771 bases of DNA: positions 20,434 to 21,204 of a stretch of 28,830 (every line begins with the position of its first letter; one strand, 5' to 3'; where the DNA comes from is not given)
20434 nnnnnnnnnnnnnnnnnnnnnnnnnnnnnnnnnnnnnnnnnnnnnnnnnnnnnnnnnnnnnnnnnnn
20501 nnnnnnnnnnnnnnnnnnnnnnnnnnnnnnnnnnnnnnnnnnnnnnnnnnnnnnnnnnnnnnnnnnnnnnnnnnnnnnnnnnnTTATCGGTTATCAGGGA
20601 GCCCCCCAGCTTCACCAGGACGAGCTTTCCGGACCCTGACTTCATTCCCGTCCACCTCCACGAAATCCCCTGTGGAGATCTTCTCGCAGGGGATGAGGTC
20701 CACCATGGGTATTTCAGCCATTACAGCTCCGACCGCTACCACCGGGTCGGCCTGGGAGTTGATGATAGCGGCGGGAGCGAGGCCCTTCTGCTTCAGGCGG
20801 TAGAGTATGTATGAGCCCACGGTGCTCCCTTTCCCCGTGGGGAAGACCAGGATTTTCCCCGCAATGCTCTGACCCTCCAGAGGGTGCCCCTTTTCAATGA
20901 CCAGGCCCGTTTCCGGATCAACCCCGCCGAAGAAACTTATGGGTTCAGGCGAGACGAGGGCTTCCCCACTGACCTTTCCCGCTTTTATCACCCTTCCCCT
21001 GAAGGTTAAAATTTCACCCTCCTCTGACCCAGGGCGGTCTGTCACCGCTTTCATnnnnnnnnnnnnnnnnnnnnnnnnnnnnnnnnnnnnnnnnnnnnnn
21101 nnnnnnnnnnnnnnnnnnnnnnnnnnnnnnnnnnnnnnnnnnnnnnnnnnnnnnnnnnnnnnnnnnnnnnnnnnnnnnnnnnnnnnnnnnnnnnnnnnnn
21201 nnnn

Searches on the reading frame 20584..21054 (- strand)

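Call 3: search_protein_families(library=pfam, proteins=[window:20584-21054:-], max_evalue=0.01)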
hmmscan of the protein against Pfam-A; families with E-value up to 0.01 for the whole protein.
window:20584-21054:- (156 aa): 1 family
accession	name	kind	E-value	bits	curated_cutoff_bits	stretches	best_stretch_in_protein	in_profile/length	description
PF01989.23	AcnX_swivel_put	-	1.2e-38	131.2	27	1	39-118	1-80/80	Aconitase X swivel domain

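Call 4: search_protein_families(library=ncbifam, proteins=[window:20584-21054:-], max_evalue=0.01)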
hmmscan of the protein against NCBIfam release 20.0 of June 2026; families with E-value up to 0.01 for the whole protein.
window:20584-21054:- (156 aa): 2 families
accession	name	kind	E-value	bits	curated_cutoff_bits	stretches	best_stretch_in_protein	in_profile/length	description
NF003046.0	PRK03955.1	equivalog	1.2e-51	174.1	163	1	17-142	3-128/132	DUF126 domain-containing protein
NF051439.1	C3LHypDHLhpIPSEAE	equivalog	4.4e-27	94.7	700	1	22-137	2-117/555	cis-3-hydroxy-L-proline dehydratase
